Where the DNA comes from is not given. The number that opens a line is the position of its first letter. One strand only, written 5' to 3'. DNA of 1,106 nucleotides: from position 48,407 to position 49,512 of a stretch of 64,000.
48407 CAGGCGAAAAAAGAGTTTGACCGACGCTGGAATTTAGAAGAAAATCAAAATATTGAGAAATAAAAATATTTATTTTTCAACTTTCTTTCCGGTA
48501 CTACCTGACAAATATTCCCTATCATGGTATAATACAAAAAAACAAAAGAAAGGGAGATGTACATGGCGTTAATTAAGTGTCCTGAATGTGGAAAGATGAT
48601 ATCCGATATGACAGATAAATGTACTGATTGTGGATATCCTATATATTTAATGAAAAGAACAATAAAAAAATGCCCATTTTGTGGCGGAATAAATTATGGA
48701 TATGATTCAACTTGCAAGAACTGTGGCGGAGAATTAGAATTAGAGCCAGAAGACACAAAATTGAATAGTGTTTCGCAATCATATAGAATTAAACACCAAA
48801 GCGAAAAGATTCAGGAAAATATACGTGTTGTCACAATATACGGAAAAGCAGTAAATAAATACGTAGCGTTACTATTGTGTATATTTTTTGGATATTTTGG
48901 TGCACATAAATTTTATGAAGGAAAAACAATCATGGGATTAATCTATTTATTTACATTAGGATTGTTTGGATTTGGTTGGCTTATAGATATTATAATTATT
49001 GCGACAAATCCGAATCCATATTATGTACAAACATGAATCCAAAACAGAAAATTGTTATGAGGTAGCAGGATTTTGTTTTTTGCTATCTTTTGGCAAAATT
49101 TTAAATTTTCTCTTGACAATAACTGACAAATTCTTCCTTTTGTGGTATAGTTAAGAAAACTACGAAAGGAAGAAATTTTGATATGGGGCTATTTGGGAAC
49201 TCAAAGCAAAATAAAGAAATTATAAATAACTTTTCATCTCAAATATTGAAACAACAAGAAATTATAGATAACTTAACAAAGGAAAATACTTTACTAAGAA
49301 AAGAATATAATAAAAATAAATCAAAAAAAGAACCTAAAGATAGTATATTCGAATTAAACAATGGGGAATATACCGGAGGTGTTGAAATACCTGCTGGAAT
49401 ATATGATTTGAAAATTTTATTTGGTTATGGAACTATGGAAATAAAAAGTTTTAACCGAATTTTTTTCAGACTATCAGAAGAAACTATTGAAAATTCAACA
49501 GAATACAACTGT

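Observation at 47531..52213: AT-rich array of four self-promoted genes inside the tail operon: candidate prophage defence or exclusion system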

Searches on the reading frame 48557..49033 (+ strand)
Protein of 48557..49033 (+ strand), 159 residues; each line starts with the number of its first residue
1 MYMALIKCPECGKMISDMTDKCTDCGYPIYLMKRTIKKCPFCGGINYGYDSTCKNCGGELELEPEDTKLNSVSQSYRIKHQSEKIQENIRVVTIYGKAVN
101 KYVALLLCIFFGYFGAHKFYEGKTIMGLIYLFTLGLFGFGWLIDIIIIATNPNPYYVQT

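Call 5: search_protein_families(library=pfam, proteins=[window:48557-49033:+], max_evalue=0.01)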
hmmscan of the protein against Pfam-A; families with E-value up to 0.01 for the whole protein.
window:48557-49033:+ (159 aa): 9 families
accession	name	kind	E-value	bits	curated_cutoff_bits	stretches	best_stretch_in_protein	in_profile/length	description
PF05154.21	TM2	-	1.1e-18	67.6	27.9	1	99-146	3-51/51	TM2 domain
PF13248.11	Zn_ribbon_3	-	2.3e-05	24.1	27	1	6-29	3-26/26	zinc-ribbon domain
PF12773.13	DZR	-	3.3e-05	24.4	27.3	1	8-57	1-45/45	Double zinc ribbon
PF13240.11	Zn_Ribbon_1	-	0.00059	20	25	1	7-29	1-23/23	zinc-ribbon domain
PF10005.14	Zn_ribbon_DZR_6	-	0.00065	20.8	23.4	0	38-83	3-48/93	zinc-ribbon domain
PF09723.15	Zn_ribbon_8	-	0.00097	19.5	34.4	0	21-44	7-34/41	Zinc ribbon domain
PF10571.15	UPF0547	-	0.0015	19.1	29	1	7-27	2-22/26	Uncharacterised protein family UPF0547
PF07191.17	Zn_ribbon_6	-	0.0023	18.4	25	0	21-62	2-41/67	Double zinc ribbon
PF18912.6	DZR_2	-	0.0024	18.1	27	0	38-61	9-33/56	Double zinc ribbon domain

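Call 6: search_protein_families(library=padloc, proteins=[window:48557-49033:+], max_evalue=0.01)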
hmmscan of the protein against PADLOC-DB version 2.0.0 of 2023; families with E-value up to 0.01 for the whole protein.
window:48557-49033:+ (159 aa): 0 families

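Call 44: search_protein_families(library=phrogs, proteins=[window:48557-49033:+], max_evalue=0.01)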
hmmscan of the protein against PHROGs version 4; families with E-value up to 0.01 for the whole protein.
window:48557-49033:+ (159 aa): 19 families
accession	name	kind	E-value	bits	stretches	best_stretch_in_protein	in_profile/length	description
phrog_10292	-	unknown function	7.1e-20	72.4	1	3-149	1-102/136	-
phrog_8793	-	unknown function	3.9e-12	47.5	1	101-149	4-52/81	-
phrog_10772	-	unknown function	4e-12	47.2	1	103-151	6-56/82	-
phrog_10680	-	unknown function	1e-11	46.1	1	91-132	68-109/144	-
phrog_22651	-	unknown function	1.2e-07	33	1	101-149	4-52/111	-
phrog_8436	-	unknown function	1.2e-06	29.6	1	33-70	60-97/110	-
phrog_29656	-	unknown function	4.8e-06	27.6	1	85-147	12-84/136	-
phrog_21924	-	unknown function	5.7e-06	27.5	1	101-148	55-99/132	-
phrog_4852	-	unknown function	7.7e-06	26.7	1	2-30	10-40/194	-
phrog_33436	-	unknown function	1.8e-05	25.8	1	100-146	3-51/117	-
phrog_6586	-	unknown function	2.2e-05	25.3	1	3-31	1-29/129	-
phrog_8032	-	unknown function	3.9e-05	24.9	0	34-93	71-130/173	-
phrog_16351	-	DNA, RNA and nucleotide metabolism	7.3e-05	24.2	1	36-63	63-90/97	DNA binding protein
phrog_27357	-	unknown function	0.00012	23.4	1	92-143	28-80/112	-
phrog_9700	-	unknown function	0.00012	22.2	0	3-34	4-35/483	-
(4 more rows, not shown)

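Call 45: search_protein_families(library=ncbifam, proteins=[window:48557-49033:+], max_evalue=0.01)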
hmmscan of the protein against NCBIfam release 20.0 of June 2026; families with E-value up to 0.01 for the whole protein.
window:48557-49033:+ (159 aa): 4 families
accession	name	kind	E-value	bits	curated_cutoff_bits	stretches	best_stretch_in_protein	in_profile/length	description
NF053815.1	teico_TcaA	equivalog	6.6e-07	28.5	550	1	37-111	2-69/463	membrane-associated protein TcaA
NF049953.1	ribbon_DG_selen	exception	3.9e-05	23.6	130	0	6-26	148-168/172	zinc ribbon-containing (seleno)protein DG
NF041910.1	HVO_0416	equivalog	7.8e-05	22.5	80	0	7-27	36-56/58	HVO_0416 family zinc finger protein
NF009623.0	PRK13130.1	equivalog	0.0058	16.7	68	0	32-62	1-29/56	RNA-protein complex protein Nop10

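Call 73: find_related_loci(query=window:48557-49033:+, collection=viral_contigs, flank=6000)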
Query window:48557-49033:+ (159 aa) in viral_contigs; peptide patterns used: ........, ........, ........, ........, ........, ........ (x = any residue, [..] = any of these).
43 stretches matched a pattern; 2 encode a relative of the query (tblastn E <= 1e-3); 2 distinct loci.
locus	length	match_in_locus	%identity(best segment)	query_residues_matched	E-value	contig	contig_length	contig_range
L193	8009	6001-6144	48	3-50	8e-12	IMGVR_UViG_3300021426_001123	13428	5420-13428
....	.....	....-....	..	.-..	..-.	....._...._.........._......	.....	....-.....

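Call 76: find_related_loci(query=A5, collection=metagenome_contigs, flank=5000)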
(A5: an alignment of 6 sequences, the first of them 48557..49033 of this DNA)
Query A5 (159 aa) in metagenome_contigs; peptide patterns used: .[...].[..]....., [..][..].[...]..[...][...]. (x = any residue, [..] = any of these).
600 stretches matched a pattern (row limit reached: there are more); 473 encode a relative of the query (tblastn E <= 1e-3); the best 80 are kept; 80 distinct loci.
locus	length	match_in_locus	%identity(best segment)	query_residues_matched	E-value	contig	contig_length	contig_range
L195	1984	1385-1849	38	6-158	4e-29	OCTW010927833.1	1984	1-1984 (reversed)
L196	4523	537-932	40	8-157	7e-28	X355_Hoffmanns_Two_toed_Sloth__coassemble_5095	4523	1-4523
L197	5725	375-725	44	37-157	2e-26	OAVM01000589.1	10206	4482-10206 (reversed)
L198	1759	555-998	36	8-158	6e-26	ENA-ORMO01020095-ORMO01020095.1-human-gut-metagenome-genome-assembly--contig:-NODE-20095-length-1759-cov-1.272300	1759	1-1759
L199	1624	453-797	47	37-157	7e-26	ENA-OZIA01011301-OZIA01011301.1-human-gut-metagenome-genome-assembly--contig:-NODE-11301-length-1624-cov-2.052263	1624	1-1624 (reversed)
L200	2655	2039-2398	42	37-158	6e-25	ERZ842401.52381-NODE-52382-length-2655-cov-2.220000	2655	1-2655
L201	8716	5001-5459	37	1-157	1e-24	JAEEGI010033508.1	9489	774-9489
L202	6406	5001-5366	44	36-150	2e-24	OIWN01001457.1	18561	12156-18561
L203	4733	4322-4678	42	35-157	7e-24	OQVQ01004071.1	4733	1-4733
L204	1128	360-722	40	51-157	3e-24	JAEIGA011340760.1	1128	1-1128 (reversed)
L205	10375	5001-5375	43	33-150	7e-24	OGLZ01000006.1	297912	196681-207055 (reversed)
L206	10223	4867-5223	43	31-157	2e-23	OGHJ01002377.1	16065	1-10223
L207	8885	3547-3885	44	37-157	3e-23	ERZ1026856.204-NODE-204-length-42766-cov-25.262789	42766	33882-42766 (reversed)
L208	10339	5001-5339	44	37-157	3e-23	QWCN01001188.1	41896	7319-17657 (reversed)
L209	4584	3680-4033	43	32-157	3e-23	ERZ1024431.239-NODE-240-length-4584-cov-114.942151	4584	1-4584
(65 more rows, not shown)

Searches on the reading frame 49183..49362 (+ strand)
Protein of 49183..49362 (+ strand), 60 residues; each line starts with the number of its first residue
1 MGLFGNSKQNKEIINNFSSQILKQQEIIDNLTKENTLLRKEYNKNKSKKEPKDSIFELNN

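Call 92: search_protein_families(library=pfam, proteins=[window:49183-49362:+], max_evalue=5)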
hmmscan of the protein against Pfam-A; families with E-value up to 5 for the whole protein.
seq(60 aa): 8 families
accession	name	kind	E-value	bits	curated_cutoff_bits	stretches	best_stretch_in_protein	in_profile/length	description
PF12784.13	PDDEXK_2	-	0.01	16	27.4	1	3-47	10-54/229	PD-(D/E)XK nuclease family transposase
PF07106.19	TBPIP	-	0.026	14.9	22.8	1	11-46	20-57/62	TBPIP/Hop2 winged helix domain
PF04977.20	DivIC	-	0.033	14.4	28.9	1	8-49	13-54/80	Septum formation initiator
PF10635.14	DisA-linker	-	0.061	13.6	25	1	22-58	79-115/142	DisA bacterial checkpoint controller linker region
PF04102.17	SlyX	-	0.079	14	30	1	12-50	17-55/67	SlyX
PF12329.13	TMF_DNA_bd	-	0.11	12.9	35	1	16-53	23-60/74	TATA element modulatory factor 1 DNA binding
PF09185.15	DUF1948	-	0.16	12.3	25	1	9-49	45-86/140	Domain of unknown function (DUF1948)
PF16689.10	APC_N_CC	-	0.24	12.1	27.4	1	20-47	5-29/52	Coiled-coil N-terminus of APC, dimerisation domain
